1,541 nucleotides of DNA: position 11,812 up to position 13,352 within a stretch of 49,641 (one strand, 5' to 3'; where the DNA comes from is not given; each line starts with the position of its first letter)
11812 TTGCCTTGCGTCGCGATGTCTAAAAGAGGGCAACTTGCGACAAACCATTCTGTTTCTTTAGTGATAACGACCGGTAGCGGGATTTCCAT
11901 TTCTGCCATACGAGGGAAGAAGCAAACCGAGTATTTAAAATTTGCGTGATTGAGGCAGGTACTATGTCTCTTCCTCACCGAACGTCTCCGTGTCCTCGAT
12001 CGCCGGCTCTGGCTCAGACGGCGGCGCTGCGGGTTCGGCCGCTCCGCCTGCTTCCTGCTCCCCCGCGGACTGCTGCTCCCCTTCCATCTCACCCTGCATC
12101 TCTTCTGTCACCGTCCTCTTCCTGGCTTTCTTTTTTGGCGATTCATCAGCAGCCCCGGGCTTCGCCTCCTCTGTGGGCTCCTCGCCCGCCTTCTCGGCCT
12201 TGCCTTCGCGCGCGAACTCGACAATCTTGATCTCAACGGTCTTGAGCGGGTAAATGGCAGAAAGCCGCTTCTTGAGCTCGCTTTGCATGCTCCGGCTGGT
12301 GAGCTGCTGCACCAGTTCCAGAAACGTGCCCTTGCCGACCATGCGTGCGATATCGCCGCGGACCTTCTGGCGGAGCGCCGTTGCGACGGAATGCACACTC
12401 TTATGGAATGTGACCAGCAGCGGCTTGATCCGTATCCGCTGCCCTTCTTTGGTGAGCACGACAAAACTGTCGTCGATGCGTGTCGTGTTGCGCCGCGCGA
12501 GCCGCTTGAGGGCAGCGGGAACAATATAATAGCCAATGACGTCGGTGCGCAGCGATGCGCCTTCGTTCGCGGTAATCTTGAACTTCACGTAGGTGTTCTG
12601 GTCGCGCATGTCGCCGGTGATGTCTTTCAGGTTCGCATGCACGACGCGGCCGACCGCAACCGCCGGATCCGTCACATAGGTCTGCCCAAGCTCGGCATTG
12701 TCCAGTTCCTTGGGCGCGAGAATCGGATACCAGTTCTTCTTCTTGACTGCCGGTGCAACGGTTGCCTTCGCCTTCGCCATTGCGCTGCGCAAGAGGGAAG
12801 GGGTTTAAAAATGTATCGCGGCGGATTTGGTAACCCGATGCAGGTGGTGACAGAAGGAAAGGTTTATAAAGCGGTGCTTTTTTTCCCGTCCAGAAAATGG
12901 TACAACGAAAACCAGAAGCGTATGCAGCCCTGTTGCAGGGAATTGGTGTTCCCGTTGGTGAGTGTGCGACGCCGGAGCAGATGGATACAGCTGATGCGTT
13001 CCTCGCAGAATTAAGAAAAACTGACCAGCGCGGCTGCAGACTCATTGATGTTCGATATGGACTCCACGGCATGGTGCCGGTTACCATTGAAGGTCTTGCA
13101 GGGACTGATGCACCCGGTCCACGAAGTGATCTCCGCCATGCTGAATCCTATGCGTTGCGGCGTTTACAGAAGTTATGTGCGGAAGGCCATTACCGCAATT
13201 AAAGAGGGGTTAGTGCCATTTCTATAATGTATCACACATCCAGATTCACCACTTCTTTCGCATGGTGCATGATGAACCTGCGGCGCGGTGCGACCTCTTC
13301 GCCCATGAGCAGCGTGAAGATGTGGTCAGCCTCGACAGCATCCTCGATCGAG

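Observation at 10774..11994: Double toxin-antitoxin block inserted at the 3' end of ribosomal protein gene rps3ae, bracketed by a perfect 27-bp direct repeat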

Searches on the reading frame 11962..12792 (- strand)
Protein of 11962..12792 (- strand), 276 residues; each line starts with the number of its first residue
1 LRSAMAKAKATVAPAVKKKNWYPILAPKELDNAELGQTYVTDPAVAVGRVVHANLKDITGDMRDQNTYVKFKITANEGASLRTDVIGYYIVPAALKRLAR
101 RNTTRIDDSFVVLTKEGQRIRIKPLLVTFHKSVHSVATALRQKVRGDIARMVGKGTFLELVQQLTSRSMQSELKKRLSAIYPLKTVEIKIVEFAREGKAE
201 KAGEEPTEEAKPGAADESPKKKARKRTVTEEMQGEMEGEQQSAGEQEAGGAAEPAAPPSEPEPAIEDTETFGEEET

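Call 11: search_protein_families(library=pfam, proteins=[window:11962-12792:-], max_evalue=0.01)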
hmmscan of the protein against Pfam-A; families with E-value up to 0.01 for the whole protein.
window:11962-12792:- (276 aa): 1 family
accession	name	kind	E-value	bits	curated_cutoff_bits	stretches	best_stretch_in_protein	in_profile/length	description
PF01015.23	Ribosomal_S3Ae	-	4.4e-40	137.7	29.3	1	9-192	3-186/191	Ribosomal S3Ae family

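Call 12: find_related_loci(query=window:11962-12792:-, collection=genome_contigs, flank=6000)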
Query window:11962-12792:- (276 aa) in genome_contigs; peptide patterns used: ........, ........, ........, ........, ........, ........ (x = any residue, [..] = any of these).
244 stretches matched a pattern; 4 encode a relative of the query (tblastn E <= 1e-3); 4 distinct loci.
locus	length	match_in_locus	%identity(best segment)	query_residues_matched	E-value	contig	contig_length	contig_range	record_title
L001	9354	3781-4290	38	20-189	7e-37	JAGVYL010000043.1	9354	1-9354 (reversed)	Candidatus Woesearchaeota archaeon isolate RIFOXYD1_FULL_39_9.8 rifoxyd1_full_scaffold_4096, whole genome shotgun sequen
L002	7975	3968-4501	34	17-194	4e-29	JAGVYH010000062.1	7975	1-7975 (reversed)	Candidatus Woesearchaeota archaeon isolate RIFCSPHIGHO2_02_FULL_33_21 rifcsphigho2_02_scaffold_21282, whole genome shotg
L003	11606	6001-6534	34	17-194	7e-29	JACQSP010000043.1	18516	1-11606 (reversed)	MAG: Candidatus Woesearchaeota archaeon isolate NC_groundwater_1388_Ag_S-0.2um_34_95 S_p2_S4_coassembly_k141_1248941, wh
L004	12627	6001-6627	38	5-210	2e-41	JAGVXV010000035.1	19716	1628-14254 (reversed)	Candidatus Woesearchaeota archaeon isolate RIFCSPLOWO2_12_FULL_38_19 rifcsplowo2_12_scaffold_5213, whole genome shotgun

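Call 13: find_homologous_proteins(query=window:11962-12792:-, max_evalue=1e-20)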
Query window:11962-12792:- (276 aa): 28 proteins with E <= 1e-20 among 2674 candidates.
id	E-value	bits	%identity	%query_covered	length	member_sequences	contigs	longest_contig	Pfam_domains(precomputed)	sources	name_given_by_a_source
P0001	7.5e-169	578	100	99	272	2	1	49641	PF01015.24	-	-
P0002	2.8e-80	288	53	77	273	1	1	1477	PF01015.24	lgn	-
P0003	5.0e-75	271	57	88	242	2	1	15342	PF01015.24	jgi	jgi:ribosomal protein S3AE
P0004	2.8e-73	265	51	84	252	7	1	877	PF01015.24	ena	-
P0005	3.6e-73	265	58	73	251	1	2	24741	PF01015.24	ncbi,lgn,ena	-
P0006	7.6e-68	247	50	82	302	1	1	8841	PF01015.24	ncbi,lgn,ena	-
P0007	4.7e-67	244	52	70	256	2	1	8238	PF01015.24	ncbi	-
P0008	4.8e-67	244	51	84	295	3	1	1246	PF01015.24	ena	-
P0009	3.2e-65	238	52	70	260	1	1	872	PF01015.24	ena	-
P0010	4.3e-65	238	49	87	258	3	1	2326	PF01015.24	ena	-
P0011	4.7e-65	238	42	96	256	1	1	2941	PF01015.24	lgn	-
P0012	8.1e-38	149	39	69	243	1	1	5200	PF01015.24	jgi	-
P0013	2.9e-36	144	36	69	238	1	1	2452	PF01015.24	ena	-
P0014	4.1e-36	143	38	70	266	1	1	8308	PF01015.24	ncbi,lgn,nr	ncbi:MAG: hypothetical protein KKE20_03920 [Nanoarchaeota archaeon]|nr:hypothetical protein [Nanoarc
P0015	2.8e-35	140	35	66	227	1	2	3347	PF01015.24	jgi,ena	-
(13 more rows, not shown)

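Call 15: list_cluster_members(proteins=[P0001])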
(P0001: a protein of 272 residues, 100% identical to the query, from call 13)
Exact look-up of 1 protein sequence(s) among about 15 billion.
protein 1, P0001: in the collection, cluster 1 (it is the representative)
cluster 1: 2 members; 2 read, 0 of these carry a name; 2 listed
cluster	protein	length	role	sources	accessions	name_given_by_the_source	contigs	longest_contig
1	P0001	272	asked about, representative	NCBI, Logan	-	-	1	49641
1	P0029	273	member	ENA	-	-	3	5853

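Call 18: find_encoding_contigs(protein=P0029, flank=10000, max_places=10)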
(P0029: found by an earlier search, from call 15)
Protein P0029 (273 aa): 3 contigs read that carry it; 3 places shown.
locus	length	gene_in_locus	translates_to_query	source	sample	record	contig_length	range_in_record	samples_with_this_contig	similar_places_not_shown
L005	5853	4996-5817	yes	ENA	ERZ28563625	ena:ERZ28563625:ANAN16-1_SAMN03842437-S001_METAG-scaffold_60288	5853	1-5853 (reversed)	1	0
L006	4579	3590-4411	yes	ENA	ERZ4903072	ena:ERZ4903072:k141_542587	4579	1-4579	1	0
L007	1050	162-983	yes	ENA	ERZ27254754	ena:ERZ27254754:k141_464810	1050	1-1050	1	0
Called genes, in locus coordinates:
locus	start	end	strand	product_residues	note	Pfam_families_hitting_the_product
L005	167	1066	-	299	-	PF04014:MazE_antitoxin (weak)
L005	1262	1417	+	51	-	-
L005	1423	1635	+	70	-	-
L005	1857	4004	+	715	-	PF02518:HATPase_c, PF00204:DNA_gyraseB, PF01751:Toprim, PF00986:DNA_gyraseB_C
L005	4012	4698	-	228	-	-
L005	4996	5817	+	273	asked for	PF01015:Ribosomal_S3Ae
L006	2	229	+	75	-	?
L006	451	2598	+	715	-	PF02518:HATPase_c, PF00204:DNA_gyraseB, PF01751:Toprim, PF00986:DNA_gyraseB_C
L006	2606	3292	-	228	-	-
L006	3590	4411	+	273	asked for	PF01015:Ribosomal_S3Ae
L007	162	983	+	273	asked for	PF01015:Ribosomal_S3Ae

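Call 29: search_protein_families(library=pfam, proteins=[L005:4012-4698:-], max_evalue=0.01)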
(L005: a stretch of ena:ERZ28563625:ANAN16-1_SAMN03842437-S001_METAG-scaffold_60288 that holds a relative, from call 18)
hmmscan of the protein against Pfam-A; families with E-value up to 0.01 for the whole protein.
L005:4012-4698:- (228 aa): 0 families

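Call 41: find_encoding_contigs(protein=P0005, flank=5000, max_places=3)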
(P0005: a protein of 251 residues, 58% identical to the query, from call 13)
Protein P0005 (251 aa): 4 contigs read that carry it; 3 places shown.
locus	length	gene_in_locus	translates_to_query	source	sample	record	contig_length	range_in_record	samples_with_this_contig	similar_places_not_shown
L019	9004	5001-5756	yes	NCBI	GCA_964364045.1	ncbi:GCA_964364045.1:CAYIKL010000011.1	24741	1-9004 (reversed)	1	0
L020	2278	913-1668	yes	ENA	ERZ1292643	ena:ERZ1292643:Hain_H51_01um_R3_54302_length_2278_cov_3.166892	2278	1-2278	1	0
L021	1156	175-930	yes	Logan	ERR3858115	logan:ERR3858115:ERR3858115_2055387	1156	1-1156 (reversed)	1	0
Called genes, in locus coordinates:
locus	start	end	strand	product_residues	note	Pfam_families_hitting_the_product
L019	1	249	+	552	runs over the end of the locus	-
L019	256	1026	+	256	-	PF00459:Inositol_P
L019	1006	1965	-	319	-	PF04014:MazE_antitoxin (weak)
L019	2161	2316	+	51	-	-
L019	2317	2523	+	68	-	-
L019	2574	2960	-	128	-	PF00293:NUDIX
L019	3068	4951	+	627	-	PF02518:HATPase_c, PF00204:DNA_gyraseB, PF01751:Toprim, PF00986:DNA_gyraseB_C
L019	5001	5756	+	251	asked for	PF01015:Ribosomal_S3Ae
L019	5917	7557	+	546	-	PF01432:Peptidase_M3 (weak)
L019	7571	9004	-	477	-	?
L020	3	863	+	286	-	?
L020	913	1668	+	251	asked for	PF01015:Ribosomal_S3Ae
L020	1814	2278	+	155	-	?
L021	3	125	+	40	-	?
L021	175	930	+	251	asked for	PF01015:Ribosomal_S3Ae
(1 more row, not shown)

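Call 42: find_encoding_contigs(protein=P0003, flank=5000, max_places=3)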
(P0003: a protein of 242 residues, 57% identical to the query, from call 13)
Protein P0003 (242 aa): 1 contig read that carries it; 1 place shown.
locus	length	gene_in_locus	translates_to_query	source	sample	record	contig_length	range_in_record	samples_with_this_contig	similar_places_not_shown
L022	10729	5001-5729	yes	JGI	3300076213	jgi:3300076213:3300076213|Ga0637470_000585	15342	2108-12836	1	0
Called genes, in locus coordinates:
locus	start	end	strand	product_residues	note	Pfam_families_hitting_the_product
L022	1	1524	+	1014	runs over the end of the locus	PF02896:PEP-utilizers_C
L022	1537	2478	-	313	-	PF04014:MazE_antitoxin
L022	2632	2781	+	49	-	-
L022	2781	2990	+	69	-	-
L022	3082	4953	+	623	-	PF02518:HATPase_c, PF00204:DNA_gyraseB, PF01751:Toprim, PF00986:DNA_gyraseB_C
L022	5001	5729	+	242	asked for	PF01015:Ribosomal_S3Ae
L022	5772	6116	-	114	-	-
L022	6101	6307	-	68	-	PF24434:DUF7557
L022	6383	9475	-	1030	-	PF00133:tRNA-synt_1, PF09334:tRNA-synt_1g, PF01406:tRNA-synt_1e (weak), PF08264:Anticodon_1, PF19302:DUF5915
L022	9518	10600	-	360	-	-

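Call 43: find_encoding_contigs(protein=P0006, flank=5000, max_places=3)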
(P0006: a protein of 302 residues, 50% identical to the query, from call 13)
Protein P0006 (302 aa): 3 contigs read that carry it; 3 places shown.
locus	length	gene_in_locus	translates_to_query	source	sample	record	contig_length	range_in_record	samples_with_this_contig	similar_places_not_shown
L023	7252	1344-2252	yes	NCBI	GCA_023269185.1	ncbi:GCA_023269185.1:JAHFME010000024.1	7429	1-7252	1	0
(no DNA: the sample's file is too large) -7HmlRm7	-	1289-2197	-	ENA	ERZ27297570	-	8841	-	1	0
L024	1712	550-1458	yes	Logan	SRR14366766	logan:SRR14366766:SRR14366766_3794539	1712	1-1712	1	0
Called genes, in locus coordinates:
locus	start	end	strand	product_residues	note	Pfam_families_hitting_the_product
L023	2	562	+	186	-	?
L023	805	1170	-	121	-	-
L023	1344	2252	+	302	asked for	PF01015:Ribosomal_S3Ae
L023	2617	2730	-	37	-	-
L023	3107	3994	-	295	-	PF00459:Inositol_P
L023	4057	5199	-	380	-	PF00291:PALP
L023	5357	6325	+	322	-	PF08279:HTH_11 (faint), PF13404:HTH_AsnC-type (weak), PF13412:HTH_24 (weak), PF13404:HTH_AsnC-type, PF13412:HTH_24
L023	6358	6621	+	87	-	-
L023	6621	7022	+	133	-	PF01850:PIN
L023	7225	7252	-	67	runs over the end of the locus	?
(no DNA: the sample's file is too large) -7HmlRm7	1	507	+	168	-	?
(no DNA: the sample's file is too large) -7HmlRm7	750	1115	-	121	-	-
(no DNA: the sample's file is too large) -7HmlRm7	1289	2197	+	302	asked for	PF01015:Ribosomal_S3Ae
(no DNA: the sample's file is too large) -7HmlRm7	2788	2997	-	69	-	-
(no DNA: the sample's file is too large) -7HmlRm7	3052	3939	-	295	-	PF00459:Inositol_P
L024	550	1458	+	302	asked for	PF01015:Ribosomal_S3Ae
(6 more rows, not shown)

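Call 44: find_encoding_contigs(protein=P0007, flank=5000, max_places=3)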
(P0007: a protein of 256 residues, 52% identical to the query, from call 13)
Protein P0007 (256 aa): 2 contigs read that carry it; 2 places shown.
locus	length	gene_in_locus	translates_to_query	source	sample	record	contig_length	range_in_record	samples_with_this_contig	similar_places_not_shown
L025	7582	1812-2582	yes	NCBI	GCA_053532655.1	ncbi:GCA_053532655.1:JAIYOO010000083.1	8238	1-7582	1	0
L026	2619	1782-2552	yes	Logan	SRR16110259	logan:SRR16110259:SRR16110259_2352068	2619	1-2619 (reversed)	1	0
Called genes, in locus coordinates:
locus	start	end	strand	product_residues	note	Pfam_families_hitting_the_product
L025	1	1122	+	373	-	?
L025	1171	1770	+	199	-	PF04199:Cyclase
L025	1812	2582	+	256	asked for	PF01015:Ribosomal_S3Ae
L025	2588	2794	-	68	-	PF10049:DUF2283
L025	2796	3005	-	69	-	PF14076:DUF4258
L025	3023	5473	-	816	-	PF00133:tRNA-synt_1, PF09334:tRNA-synt_1g, PF01406:tRNA-synt_1e, PF01921:tRNA-synt_1f (weak), PF08264:Anticodon_1, PF19302:DUF5915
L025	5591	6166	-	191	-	PF00133:tRNA-synt_1, PF09334:tRNA-synt_1g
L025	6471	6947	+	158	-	-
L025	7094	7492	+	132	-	-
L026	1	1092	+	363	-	?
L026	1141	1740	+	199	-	PF04199:Cyclase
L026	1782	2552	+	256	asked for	PF01015:Ribosomal_S3Ae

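Call 88: search_protein_families(library=pfam, proteins=[L025:2588-2794:-, L025:2796-3005:-], max_evalue=0.01)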
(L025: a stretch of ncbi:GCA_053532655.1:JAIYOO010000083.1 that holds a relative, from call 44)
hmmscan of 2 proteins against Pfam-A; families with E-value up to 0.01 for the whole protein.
L025:2588-2794:- (68 aa): 1 family
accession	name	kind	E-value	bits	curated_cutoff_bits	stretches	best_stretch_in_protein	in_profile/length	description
PF10049.14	DUF2283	-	5.6e-20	71.7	23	1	2-49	1-48/49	Protein of unknown function (DUF2283)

L025:2796-3005:- (69 aa): 2 families
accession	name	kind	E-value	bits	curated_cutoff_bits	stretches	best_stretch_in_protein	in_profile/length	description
PF14076.12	DUF4258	-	3.8e-10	40.3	25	1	5-68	1-71/71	Domain of unknown function (DUF4258)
PF21642.2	SP_0191-like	-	0.00037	21.2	27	1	3-67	33-96/132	SP_0191-like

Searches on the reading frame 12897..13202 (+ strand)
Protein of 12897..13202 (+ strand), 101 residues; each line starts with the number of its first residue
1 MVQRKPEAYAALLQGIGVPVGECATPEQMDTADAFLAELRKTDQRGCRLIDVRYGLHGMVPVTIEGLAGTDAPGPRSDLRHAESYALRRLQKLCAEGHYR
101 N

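Call 29: search_protein_families(library=pfam, proteins=[window:12897-13202:+, L012:2606-2992:-, L013:364-1983:+], max_evalue=0.01)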
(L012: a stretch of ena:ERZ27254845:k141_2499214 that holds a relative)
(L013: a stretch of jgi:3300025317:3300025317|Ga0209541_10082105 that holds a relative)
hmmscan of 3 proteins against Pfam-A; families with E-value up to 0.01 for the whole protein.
window:12897-13202:+ (101 aa): 0 families

L012:2606-2992:- (128 aa): 0 families

L013:364-1983:+ (539 aa): 2 families
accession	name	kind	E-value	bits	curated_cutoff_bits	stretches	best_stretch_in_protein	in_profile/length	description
PF00391.29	PEP-utilizers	-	5.1e-27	93.7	23.1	1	455-525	2-72/72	PEP-utilising enzyme, mobile domain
PF17853.6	GGDEF_2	-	0.0082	16.8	24.5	0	350-423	8-86/116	GGDEF-like domain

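Call 51: search_protein_families(library=ncbifam, proteins=[L012:2606-2992:-], max_evalue=0.1)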
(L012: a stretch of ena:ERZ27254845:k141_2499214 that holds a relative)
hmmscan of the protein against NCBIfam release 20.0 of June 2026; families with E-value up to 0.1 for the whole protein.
L012:2606-2992:- (128 aa): 0 families

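Call 88: search_protein_families(library=pfam, proteins=[L012:3154-3537:-, L012:2606-2992:-, L091:1483-3663:+, L074:3206-3745:+, L046:3291-3749:+, L046:4349-4705:+], max_evalue=0.01)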
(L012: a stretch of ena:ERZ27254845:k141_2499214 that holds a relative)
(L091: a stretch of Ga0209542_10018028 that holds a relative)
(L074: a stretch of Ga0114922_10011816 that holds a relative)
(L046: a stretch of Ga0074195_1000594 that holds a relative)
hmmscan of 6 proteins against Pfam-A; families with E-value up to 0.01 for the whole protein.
L012:3154-3537:- (127 aa): 1 family
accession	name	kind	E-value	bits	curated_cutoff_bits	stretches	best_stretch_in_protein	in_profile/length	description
PF13518.12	HTH_28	-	0.0091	16.5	25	0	53-92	4-37/52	Helix-turn-helix domain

L012:2606-2992:- (128 aa): 0 families

L091:1483-3663:+ (726 aa): 2 families
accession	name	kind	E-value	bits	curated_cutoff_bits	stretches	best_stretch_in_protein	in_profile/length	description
PF01411.24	tRNA-synt_2c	-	2.9e-126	422.6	30.3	2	272-585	136-455/552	tRNA synthetases class II (A)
PF07973.19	tRNA_SAD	-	6.7e-14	52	24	1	668-717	1-43/44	Threonyl and Alanyl tRNA synthetase second additional domain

L074:3206-3745:+ (179 aa): 0 families

L046:3291-3749:+ (152 aa): 1 family
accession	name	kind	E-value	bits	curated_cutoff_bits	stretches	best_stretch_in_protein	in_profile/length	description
PF18894.6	PhageMetallopep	-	2e-21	76.9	23.7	1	22-124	2-112/134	Putative phage metallopeptidase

L046:4349-4705:+ (118 aa): 1 family
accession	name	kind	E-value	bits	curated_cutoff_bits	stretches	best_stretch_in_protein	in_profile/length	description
PF02643.20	DUF192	-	0.0003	21.3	27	1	23-83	9-71/96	Uncharacterized ACR, COG1430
